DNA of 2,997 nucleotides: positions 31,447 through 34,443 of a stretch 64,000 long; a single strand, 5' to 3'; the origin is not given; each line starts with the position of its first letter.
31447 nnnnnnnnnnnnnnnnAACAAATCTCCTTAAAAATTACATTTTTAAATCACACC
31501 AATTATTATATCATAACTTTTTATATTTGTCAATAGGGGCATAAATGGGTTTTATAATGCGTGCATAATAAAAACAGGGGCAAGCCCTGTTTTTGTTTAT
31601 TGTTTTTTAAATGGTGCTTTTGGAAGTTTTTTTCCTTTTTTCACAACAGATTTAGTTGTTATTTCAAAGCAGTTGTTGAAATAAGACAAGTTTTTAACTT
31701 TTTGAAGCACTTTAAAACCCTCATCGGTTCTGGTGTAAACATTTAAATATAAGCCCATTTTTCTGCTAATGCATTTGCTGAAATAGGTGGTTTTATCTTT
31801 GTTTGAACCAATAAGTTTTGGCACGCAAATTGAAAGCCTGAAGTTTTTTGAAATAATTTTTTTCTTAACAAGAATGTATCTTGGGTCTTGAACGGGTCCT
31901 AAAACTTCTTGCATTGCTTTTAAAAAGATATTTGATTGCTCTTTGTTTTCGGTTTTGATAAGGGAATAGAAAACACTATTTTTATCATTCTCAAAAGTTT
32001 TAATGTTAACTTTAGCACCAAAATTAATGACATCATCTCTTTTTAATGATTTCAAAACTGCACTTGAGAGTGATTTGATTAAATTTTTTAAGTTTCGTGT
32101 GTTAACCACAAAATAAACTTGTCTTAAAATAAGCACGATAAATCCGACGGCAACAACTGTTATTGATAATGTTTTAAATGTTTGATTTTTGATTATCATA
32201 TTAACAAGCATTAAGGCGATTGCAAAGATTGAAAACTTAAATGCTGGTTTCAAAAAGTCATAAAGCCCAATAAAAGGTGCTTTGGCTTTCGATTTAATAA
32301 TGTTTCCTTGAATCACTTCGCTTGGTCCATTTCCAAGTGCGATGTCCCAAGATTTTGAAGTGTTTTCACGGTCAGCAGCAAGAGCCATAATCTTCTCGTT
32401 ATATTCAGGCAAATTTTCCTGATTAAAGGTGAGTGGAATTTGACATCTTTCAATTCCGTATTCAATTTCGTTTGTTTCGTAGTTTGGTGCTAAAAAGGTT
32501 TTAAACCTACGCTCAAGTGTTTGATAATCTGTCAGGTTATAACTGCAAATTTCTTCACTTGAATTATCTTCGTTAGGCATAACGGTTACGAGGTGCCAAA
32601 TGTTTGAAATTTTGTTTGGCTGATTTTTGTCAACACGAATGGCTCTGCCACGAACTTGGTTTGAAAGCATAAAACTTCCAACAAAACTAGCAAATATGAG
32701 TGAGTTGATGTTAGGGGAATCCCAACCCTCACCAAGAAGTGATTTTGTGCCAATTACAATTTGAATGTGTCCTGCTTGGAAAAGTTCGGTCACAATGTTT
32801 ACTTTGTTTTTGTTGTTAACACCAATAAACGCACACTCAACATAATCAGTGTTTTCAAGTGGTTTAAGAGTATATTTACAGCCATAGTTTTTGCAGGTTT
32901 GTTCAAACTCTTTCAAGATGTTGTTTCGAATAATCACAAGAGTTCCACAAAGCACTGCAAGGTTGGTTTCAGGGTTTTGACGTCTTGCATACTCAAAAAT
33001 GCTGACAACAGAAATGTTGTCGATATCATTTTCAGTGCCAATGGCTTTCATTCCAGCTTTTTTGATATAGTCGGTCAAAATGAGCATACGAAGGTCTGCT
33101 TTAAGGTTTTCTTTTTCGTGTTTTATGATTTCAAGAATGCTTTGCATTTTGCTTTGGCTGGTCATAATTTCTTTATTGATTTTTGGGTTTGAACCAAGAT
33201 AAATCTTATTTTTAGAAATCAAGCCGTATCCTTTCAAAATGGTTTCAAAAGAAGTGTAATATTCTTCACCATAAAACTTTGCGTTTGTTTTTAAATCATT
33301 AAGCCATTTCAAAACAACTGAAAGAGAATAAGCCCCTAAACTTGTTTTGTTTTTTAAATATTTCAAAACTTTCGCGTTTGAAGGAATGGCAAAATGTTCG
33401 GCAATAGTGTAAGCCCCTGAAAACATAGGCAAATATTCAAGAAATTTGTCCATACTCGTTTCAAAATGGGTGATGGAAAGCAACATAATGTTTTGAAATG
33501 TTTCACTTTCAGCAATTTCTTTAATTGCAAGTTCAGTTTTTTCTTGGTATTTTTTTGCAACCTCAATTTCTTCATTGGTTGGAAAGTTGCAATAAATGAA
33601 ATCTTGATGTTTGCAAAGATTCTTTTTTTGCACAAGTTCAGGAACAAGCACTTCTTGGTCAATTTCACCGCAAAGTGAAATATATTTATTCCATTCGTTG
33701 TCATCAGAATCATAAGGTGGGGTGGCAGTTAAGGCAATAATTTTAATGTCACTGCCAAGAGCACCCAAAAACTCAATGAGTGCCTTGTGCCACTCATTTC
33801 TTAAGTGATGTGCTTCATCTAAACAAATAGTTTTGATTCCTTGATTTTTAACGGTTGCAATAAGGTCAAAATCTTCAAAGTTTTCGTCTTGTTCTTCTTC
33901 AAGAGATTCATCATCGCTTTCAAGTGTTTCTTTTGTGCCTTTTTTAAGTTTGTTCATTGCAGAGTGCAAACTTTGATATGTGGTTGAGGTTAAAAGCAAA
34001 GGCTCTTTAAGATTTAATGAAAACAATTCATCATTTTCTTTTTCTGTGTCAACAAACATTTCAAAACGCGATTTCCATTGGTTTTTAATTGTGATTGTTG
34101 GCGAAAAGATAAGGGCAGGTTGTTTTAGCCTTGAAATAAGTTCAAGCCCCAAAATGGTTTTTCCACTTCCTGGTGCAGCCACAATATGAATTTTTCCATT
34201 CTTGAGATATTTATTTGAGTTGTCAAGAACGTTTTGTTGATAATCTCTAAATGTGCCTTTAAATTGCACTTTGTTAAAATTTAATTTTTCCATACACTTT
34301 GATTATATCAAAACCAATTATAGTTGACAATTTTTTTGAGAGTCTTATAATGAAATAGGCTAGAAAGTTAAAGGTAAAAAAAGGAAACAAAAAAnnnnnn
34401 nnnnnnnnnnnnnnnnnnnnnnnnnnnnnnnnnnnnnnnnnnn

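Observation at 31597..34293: An SF2 DEAH helicase has an internal two-TM hairpin and an unknown C-terminal domain, and may be made from a leaderless mRNA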

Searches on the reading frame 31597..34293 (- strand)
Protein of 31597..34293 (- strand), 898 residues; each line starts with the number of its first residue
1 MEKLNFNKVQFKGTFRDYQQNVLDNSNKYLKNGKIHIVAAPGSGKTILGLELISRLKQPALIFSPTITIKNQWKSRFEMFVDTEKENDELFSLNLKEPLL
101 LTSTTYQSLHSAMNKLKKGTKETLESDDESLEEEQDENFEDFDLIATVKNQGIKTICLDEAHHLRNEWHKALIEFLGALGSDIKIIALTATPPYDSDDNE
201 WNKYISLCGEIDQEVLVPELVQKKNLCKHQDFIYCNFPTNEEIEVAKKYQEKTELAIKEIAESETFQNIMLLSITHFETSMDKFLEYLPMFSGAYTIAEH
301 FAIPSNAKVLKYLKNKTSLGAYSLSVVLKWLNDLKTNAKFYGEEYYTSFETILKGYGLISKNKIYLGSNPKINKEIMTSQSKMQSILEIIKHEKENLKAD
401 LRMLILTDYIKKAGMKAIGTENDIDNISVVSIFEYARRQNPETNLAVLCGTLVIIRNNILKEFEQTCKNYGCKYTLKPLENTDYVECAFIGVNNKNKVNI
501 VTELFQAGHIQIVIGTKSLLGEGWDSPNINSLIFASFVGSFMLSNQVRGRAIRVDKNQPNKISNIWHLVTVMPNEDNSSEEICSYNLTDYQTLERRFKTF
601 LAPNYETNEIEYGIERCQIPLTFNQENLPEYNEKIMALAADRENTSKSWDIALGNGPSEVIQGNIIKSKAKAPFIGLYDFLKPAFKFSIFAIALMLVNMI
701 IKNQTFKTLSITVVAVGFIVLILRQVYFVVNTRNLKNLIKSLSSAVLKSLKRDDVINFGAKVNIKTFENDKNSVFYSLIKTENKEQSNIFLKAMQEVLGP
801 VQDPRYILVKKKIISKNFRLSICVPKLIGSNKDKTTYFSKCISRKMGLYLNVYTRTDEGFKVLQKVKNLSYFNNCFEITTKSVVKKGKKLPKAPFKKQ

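Call 3: search_protein_families(library=pfam, proteins=[window:31597-34293:-], max_evalue=0.01)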
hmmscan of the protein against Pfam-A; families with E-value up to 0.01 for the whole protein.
window:31597-34293:- (898 aa): 5 families
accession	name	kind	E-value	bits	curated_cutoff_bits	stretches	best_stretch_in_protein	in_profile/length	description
PF04851.21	ResIII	-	1.1e-18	68.2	22.5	1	14-193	3-163/164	Type III restriction enzyme, res subunit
PF00270.35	DEAD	-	6.9e-09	36.1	26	1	27-194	12-162/167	DEAD/DEAH box helicase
PF00176.29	SNF2-rel_dom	-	1e-05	25.3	24.9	1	41-194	26-165/290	SNF2-related domain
PF00271.37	Helicase_C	-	0.00025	21.7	23.5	1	494-554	50-109/110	Helicase conserved C-terminal domain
PF13401.12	AAA_22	-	0.00043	21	27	1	35-177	8-109/130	AAA domain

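Call 4: search_protein_families(library=padloc, proteins=[window:31597-34293:-], max_evalue=0.01)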
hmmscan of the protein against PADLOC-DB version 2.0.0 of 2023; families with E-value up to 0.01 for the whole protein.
window:31597-34293:- (898 aa): 4 families
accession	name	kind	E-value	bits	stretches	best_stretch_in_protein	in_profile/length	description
PDLC04556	PDC-M27C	-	3.1e-05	20.5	1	41-199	63-247/892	-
PDLC01439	typeIV_DinG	-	0.00071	16.3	0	7-76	8-78/575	CAS-IV-A; associated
PDLC02703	PbeA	-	0.0014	15.3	0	505-578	551-623/626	PbeA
PDLC01730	typeIV_DinG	-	0.0029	14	1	15-85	121-196/802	Csf4_1_IVA1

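Call 5: search_protein_families(library=ncbifam, proteins=[window:31597-34293:-], max_evalue=0.01)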
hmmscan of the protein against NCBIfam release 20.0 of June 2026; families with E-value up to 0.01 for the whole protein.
window:31597-34293:- (898 aa): 3 families
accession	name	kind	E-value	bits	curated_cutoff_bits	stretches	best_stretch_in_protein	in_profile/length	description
NF045503.1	repair_heli_XPB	equivalog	5.1e-10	38.5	610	1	14-113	183-284/548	DNA repair helicase XPB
NF008521.0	PRK11448.1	equivalog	0.00027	19.1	729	0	504-569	750-815/1123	type I restriction-modification system endonuclease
NF046055.1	restr_BPTD_3080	equivalog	0.0043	15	800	0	498-555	561-618/970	BPTD_3080 family restriction endonuclease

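Call 6: search_protein_families(library=phrogs, proteins=[window:31597-34293:-], max_evalue=0.01)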
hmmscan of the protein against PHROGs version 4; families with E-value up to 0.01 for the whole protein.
window:31597-34293:- (898 aa): 4 families
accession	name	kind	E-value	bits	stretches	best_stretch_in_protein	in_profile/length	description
phrog_16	-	DNA, RNA and nucleotide metabolism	7.4e-34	118.1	2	14-252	272-467/986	DNA helicase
phrog_62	-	DNA, RNA and nucleotide metabolism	6.1e-12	44.8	1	10-192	692-849/1881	DNA helicase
phrog_9690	-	DNA, RNA and nucleotide metabolism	4.7e-08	33.4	1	494-582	196-277/306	DNA helicase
phrog_16694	-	unknown function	0.001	18.1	0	496-566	602-672/1010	-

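Call 10: find_homologous_proteins(query=window:31597-34293:-, max_evalue=0.00001)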
Query window:31597-34293:- (898 aa): 4201 proteins with E <= 0.00001 among 8000 candidates; the best 120 are listed.
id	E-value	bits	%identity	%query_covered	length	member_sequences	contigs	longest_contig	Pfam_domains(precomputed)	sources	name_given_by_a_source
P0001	0.0e+0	1897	94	100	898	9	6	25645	PF00270.36,PF00176.30,PF04851.22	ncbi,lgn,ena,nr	ncbi:MAG: DEAD/DEAH box helicase family protein [Clostridia bacterium]|nr:DEAD/DEAH box helicase fam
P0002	0.0e+0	1663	82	100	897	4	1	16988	PF00270.36,PF00176.30,PF04851.22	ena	-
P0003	0.0e+0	1497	74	100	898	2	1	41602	PF00270.36,PF00176.30,PF04851.22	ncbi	-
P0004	3.0e-252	857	50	96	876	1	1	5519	PF00270.36,PF04851.22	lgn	-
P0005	2.7e-245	834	47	98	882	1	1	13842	PF00270.36,PF13401.13,PF00271.38,PF04851.22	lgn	-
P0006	6.3e-243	827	47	98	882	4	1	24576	PF00270.36,PF00176.30,PF13401.13,PF00271.38,PF04851.22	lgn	-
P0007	2.0e-205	703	42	97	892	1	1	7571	PF00176.30,PF04851.22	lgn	-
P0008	4.9e-205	701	42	97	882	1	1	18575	PF04851.22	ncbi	-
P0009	4.2e-204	698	43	97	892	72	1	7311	PF04851.22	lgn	-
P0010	5.6e-202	691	43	97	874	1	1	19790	PF00270.36,PF13401.13,PF00271.38,PF04851.22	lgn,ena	-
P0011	6.8e-202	691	43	97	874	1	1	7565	PF00270.36,PF13401.13,PF00271.38,PF04851.22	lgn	-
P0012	7.0e-202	691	43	97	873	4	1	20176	PF00270.36,PF04851.22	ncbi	-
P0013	8.7e-202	691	43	97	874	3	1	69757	PF00270.36,PF13401.13,PF00271.38,PF04851.22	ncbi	-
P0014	1.1e-201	690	42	97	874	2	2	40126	PF00270.36,PF04851.22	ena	-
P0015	1.6e-201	690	43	97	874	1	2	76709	PF00270.36,PF13401.13,PF00271.38,PF04851.22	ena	-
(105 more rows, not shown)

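Call 13: find_related_loci(query=A1, collection=genome_contigs, flank=8000)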
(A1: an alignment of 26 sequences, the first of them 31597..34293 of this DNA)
Query A1 (898 aa) in genome_contigs; peptide patterns used: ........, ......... (x = any residue, [..] = any of these).
599 stretches matched a pattern (row limit reached: there are more); 580 encode a relative of the query (tblastn E <= 1e-3); the best 80 are kept; 80 distinct loci.
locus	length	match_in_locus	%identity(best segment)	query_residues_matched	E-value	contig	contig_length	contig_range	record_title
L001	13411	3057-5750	94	1-897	0e+0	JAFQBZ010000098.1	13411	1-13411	MAG: Clostridia bacterium isolate RGIG1681 Goat_Cecum-2__c407827, whole genome shotgun sequence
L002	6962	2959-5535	43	5-873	0e+0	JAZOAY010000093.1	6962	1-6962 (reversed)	MAG: Acutalibacteraceae bacterium isolate T1900044759_TS20190225.MAGScoT_cleanbin_000070 SGB_2344_k141_2837101, whole ge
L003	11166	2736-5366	42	5-891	0e+0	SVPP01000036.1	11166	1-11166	MAG: Oscillospiraceae bacterium isolate SIG594 NODE_95324_length_11166_cov_3.036688, whole genome shotgun sequence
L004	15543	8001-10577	42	5-873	0e+0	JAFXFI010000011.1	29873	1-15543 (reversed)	MAG: Clostridia bacterium isolate RGIG6364 Sheep_Rectum-4__c84258, whole genome shotgun sequence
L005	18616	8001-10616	42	5-885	0e+0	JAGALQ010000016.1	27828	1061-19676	MAG: Clostridia bacterium isolate RGIG8555 Water_deer_Cecum-3__c184929, whole genome shotgun sequence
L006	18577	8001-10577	43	5-873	0e+0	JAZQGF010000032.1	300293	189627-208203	MAG: Acutalibacteraceae bacterium isolate T1900044631_TS20190097.MAGScoT_cleanbin_000019 SGB_1037_k141_155029, whole gen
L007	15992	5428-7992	42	5-873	0e+0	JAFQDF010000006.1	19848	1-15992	MAG: Clostridia bacterium isolate RGIG1713 Goat_Cecum-2__c117573, whole genome shotgun sequence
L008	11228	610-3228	42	5-886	0e+0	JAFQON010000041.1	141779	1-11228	MAG: Clostridia bacterium isolate RGIG2007 Goat_Colon-1__c760454, whole genome shotgun sequence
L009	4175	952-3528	41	5-873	0e+0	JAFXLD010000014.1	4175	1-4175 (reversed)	MAG: Clostridia bacterium isolate RGIG6514 Sheep_Rectum.Co__c433669, whole genome shotgun sequence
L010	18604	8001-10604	42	4-873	0e+0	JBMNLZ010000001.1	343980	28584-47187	MAG: Bacilli bacterium isolate SBF912LR0HQ0065 contig_25964, whole genome shotgun sequence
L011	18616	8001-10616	42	5-885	0e+0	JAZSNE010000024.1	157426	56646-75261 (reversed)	MAG: Acutalibacteraceae bacterium isolate T1900044552_TS20190018.MAGScoT_cleanbin_000014 SGB_248_k141_1327357, whole gen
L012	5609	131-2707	42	5-873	0e+0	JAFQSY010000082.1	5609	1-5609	MAG: Clostridia bacterium isolate RGIG2122 Goat_Colon-4__c620223, whole genome shotgun sequence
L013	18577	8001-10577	41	5-873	0e+0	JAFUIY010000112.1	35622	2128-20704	MAG: Clostridia bacterium isolate RGIG4537 Roe_deer_Rectum-1__c693207, whole genome shotgun sequence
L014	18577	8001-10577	42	5-873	0e+0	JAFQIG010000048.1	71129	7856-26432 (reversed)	MAG: Clostridia bacterium isolate RGIG1844 Goat_Cecum-5__c392534, whole genome shotgun sequence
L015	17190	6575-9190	40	2-873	0e+0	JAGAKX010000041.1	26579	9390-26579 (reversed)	MAG: Clostridia bacterium isolate RGIG8536 Water_deer_Cecum-2__c400570, whole genome shotgun sequence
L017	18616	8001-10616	42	5-885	0e+0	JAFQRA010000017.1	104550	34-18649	MAG: Clostridia bacterium isolate RGIG2072 Goat_Colon-2__c363953, whole genome shotgun sequence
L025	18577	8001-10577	41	5-873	0e+0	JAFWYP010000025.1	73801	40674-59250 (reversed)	MAG: Clostridia bacterium isolate RGIG6189 Sheep_Rectum-1__c439221, whole genome shotgun sequence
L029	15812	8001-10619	41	5-886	0e+0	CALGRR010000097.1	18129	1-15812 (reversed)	MAG TPA_asm: uncultured Clostridia bacterium isolate SRR6425758_bin.124_CONCOCT_v1.1_MAG genome assembly, contig: ERZ176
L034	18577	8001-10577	41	5-873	0e+0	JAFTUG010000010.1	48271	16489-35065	MAG: Clostridia bacterium isolate RGIG4155 Roe_deer_Colon-1__c1412, whole genome shotgun sequence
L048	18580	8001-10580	41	5-879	0e+0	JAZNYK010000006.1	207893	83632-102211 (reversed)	MAG: Clostridia bacterium isolate T1900044776_TS20190242.MAGScoT_cleanbin_000024 SGB_2482_k141_66722, whole genome shotg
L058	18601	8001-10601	42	4-873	0e+0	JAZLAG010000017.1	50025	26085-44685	MAG: Acutalibacteraceae bacterium isolate T1900045080_TC20190074.MAGScoT_cleanbin_000004 SGB_4651_k141_31042, whole geno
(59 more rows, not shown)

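Call 17: search_protein_families(library=pfam, proteins=[L002:416-1024:+, L005:5433-7028:+, L034:3327-3920:+, L029:654-1871:+, L034:491-1456:+, L048:11974-12876:+, L034:6621-7412:+, L017:2172-2705:+, L025:4411-5400:+, L058:5780-6637:-], max_evalue=0.001)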
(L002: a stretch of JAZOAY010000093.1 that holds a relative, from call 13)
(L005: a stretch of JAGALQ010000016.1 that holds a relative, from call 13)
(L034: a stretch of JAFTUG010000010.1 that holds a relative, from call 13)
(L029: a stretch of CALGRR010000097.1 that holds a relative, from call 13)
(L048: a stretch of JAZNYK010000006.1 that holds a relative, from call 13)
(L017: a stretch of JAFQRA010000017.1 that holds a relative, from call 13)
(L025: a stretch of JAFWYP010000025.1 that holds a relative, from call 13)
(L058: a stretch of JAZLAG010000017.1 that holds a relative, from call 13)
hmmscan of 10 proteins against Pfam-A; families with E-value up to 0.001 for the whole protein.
L002:416-1024:+ (202 aa): 1 family
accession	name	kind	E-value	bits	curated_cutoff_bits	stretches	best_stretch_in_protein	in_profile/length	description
PF22043.2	DUF6935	-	5.8e-60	202.3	27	1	48-195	2-157/158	Domain of unknown function (DUF6935)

L005:5433-7028:+ (531 aa): 2 families
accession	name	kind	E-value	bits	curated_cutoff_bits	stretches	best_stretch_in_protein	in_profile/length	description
PF11738.13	DUF3298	-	8e-06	27.1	24.1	1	196-261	15-83/84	Protein of unknown function (DUF3298)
PF13739.11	PdaC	-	0.00043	21.8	29.1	0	94-168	19-95/95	Deacetylase PdaC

L034:3327-3920:+ (197 aa): 0 families

L029:654-1871:+ (405 aa): 1 family
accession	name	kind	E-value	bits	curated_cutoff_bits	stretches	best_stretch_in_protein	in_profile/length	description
PF04536.20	TPM_phosphatase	-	1.2e-29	103.3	22.1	2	183-308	1-124/125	TPM domain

L034:491-1456:+ (321 aa): 2 families
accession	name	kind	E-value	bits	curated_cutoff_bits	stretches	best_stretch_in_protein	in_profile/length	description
PF07754.17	HVO_2753_ZBP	-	0.00026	21.1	33.2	1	37-66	1-30/46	Small zinc finger protein HVO_2753-like, Zn-binding pocket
PF07295.17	DUF1451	-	0.00072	20.2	26.1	0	19-61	98-140/146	Zinc-ribbon containing domain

L048:11974-12876:+ (300 aa): 2 families
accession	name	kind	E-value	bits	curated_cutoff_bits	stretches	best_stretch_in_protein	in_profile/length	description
PF00005.33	ABC_tran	-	1.5e-27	97.3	25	1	19-159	1-137/137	ABC transporter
PF13304.12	AAA_21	-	6.1e-10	40.1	27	1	105-193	212-302/304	AAA domain, putative AbiEii toxin, Type IV TA system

L034:6621-7412:+ (263 aa): 1 family
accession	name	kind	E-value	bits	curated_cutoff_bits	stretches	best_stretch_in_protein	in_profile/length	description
PF18998.6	Flg_new_2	-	5.6e-05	23.5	23.6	1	162-225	7-70/73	Divergent InlB B-repeat domain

L017:2172-2705:+ (177 aa): 0 families

L025:4411-5400:+ (329 aa): 0 families

L058:5780-6637:- (285 aa): 1 family
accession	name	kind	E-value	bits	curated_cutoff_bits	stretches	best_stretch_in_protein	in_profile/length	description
PF04616.20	Glyco_hydro_43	-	4.3e-30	105.5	32.2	1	8-208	10-200/288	Glycosyl hydrolases family 43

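Call 18: search_solved_structures(query=A1, max_evalue=0.001)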
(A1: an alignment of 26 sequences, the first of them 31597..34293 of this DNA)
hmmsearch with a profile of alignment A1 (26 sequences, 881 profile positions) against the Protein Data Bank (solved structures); distinct sequences matched with E-value up to 0.001: 5.
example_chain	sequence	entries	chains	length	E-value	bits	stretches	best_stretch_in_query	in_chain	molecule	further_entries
2fz4_A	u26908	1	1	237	8.7e-11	44.1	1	12-115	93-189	DNA repair protein RAD25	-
6p66_A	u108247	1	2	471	1.3e-10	43.5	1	12-115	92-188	DNA repair protein RAD25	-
2fwr_A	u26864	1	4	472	1.3e-10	43.5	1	12-115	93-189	DNA repair protein RAD25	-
6p4f_A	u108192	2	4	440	2.3e-08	36.1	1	5-107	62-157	DNA-dependent ATPase XPBII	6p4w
5tnu_A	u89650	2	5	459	2.8e-08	35.8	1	5-107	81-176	DNA-dependent ATPase XPBII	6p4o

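Call 43: search_protein_families(library=pfam, alignment_id=A4, max_evalue=0.0001)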
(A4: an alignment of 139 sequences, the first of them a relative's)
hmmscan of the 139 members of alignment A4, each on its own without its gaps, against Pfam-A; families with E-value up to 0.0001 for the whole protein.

A. member 1, L002:1693-2859:+ (389 aa): 2 families
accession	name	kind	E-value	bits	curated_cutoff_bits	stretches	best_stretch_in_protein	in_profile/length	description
PF11738.13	DUF3298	-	2.8e-07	31.8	24.1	1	220-257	44-81/84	Protein of unknown function (DUF3298)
PF13739.11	PdaC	-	1.7e-06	29.5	29.1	1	97-168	25-95/95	Deacetylase PdaC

B. families by the number of members that match (of 139 scanned): 142 families (the first 25 are shown)
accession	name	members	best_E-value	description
PF18998.6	Flg_new_2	10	1.4e-31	Divergent InlB B-repeat domain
PF11738.13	DUF3298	5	2.8e-07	Protein of unknown function (DUF3298)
PF01381.28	HTH_3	4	7.3e-19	Helix-turn-helix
PF13560.12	HTH_31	4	3.9e-09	Helix-turn-helix domain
PF12844.13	HTH_19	4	6.7e-09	Helix-turn-helix domain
PF04616.20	Glyco_hydro_43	3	6.3e-60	Glycosyl hydrolases family 43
PF01522.26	Polysacc_deac_1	3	3.8e-37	Polysaccharide deacetylase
PF13649.12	Methyltransf_25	3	1.3e-18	Methyltransferase domain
PF13847.12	Methyltransf_31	3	1.6e-14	Methyltransferase domain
PF13739.11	PdaC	3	1.7e-06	Deacetylase PdaC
PF01996.21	F420_ligase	2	6.4e-55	F420-0:Gamma-glutamyl ligase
PF13421.11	Band_7_1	2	3.2e-38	SPFH domain-Band 7 family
PF01687.23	Flavokinase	2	4.1e-35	Riboflavin kinase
PF06574.18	FAD_syn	2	2e-34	FAD synthetase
PF03551.20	PadR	2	2.5e-27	Transcriptional regulator PadR-like family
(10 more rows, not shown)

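Call 44: search_protein_families(library=padloc, alignment_id=A4, max_evalue=1e-10)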
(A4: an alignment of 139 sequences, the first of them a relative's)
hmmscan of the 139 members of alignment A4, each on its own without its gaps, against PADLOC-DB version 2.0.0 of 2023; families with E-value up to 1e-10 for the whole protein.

A. member 1, L002:1693-2859:+ (389 aa): 0 families

B. families by the number of members that match (of 139 scanned): 9 families
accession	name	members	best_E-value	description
PDLC04134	mad2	3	8.1e-21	mads_2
PDLC01457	WYL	1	2.2e-61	"CAS-I,CAS-II,CAS-III,CAS-IV,CAS-V,CAS-VI; associated_signaling"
PDLC01097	C3a214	1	9.9e-40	GlgB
PDLC04135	mad3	1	5.3e-35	mads_3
PDLC01652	WYL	1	1.6e-32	"CAS-I,CAS-II,CAS-III,CAS-IV,CAS-V,CAS-VI; associated_signaling"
PDLC02916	CSD_V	1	4e-14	-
PDLC01766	Cas3c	1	2.1e-12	-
PDLC03954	RmrA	1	2.1e-12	-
PDLC03951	RmrA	1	5.4e-11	-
